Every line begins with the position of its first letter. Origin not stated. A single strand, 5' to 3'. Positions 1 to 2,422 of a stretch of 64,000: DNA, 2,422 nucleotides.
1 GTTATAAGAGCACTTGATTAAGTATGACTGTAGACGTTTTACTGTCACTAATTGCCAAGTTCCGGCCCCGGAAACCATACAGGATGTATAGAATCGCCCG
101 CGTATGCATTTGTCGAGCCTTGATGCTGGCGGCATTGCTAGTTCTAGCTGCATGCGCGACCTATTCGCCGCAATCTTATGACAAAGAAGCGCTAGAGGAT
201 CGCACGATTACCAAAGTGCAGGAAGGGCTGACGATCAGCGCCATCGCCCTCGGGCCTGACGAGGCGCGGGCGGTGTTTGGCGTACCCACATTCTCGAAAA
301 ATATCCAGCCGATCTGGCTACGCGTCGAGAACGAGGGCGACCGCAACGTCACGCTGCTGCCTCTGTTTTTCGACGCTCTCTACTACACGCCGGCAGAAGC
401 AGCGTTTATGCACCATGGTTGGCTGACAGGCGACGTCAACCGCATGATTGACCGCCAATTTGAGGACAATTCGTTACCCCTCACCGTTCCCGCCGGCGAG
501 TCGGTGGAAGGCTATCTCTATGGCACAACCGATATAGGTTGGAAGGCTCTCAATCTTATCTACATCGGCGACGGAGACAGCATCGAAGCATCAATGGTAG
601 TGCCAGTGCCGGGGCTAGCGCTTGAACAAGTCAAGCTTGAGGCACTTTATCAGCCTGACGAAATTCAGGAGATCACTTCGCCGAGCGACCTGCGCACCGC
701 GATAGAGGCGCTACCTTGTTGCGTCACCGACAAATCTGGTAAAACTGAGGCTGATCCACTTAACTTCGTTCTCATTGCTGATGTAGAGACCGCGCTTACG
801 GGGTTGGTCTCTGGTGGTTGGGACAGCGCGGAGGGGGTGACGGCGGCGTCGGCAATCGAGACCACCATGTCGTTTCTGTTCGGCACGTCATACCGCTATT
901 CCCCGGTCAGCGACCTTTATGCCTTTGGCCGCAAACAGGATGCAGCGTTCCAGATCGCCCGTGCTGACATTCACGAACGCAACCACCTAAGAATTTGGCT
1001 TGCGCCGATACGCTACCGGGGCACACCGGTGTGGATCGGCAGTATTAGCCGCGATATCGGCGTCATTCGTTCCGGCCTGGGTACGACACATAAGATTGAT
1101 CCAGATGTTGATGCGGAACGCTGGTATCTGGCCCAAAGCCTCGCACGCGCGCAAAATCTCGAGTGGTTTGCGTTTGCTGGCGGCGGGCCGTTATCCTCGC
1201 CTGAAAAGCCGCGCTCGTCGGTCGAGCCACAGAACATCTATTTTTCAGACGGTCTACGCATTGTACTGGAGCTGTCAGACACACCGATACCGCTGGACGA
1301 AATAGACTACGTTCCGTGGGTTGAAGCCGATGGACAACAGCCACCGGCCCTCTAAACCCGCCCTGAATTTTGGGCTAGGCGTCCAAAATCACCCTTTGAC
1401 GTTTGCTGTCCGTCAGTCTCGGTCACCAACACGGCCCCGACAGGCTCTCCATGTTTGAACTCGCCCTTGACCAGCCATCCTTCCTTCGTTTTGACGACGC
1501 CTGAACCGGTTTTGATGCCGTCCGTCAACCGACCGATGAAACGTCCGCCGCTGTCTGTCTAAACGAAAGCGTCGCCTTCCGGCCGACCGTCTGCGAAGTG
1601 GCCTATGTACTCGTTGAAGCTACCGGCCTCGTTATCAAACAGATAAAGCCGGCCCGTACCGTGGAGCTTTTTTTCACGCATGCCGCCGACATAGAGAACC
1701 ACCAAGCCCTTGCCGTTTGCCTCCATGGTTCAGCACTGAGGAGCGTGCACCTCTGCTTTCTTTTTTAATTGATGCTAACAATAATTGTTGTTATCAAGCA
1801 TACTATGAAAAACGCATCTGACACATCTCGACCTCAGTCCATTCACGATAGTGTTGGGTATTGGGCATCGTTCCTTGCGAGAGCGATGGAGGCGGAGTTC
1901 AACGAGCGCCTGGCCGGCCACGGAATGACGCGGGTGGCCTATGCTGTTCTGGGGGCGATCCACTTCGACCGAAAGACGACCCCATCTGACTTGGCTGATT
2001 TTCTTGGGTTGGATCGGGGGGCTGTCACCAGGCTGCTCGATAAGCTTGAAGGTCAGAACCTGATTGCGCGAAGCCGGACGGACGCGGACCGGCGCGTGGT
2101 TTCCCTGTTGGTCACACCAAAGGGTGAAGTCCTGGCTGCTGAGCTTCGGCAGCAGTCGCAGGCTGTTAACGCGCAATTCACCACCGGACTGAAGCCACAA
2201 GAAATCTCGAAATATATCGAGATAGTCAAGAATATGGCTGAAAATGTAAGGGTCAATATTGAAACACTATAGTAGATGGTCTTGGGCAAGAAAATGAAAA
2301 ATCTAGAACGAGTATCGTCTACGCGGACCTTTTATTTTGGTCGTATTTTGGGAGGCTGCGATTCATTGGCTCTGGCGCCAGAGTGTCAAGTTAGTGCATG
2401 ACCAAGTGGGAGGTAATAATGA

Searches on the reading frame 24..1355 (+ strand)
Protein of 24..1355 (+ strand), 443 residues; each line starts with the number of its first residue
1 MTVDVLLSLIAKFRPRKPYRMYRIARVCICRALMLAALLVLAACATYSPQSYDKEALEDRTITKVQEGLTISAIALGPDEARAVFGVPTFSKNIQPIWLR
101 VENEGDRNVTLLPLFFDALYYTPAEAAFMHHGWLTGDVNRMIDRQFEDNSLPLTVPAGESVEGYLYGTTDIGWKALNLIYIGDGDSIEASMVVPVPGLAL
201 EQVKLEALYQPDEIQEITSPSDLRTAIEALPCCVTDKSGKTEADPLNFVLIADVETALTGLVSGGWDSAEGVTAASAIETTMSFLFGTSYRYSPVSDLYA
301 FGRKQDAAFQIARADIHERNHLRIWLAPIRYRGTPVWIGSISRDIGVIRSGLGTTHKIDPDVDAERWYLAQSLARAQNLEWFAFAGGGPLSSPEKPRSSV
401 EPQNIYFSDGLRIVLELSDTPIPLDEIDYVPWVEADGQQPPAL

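Call 48: search_protein_families(library=pfam, proteins=[window:24-1355:+], max_evalue=0.0001)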
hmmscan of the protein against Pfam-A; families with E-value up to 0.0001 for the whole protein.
window:24-1355:+ (443 aa): 1 family
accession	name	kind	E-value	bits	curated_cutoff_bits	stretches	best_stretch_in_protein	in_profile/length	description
PF14067.11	LssY_C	-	3.5e-39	134.8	25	1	235-380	8-160/188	LssY C-terminus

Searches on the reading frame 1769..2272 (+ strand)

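Call 48: search_protein_families(library=pfam, proteins=[window:1769-2272:+], max_evalue=0.0001)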
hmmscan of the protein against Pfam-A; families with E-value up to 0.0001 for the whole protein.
window:1769-2272:+ (167 aa): 5 families
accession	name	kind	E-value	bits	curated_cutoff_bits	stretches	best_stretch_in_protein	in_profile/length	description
PF12802.13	MarR_2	-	3.3e-14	53.2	27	1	51-109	1-60/61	MarR family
PF01047.28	MarR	-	3e-13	49.9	24.6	1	54-111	2-59/59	MarR family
PF13545.12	HTH_Crp_2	-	7.3e-06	26.3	27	1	64-103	17-57/70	Crp-like helix-turn-helix domain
PF22381.2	Staph_reg_Sar_Rot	-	1.2e-05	25.7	27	1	51-124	10-83/85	Transcriptional regulator SarA/Rot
PF13463.12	HTH_27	-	1.8e-05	25.4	22.2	1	54-119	2-68/68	Winged helix DNA-binding domain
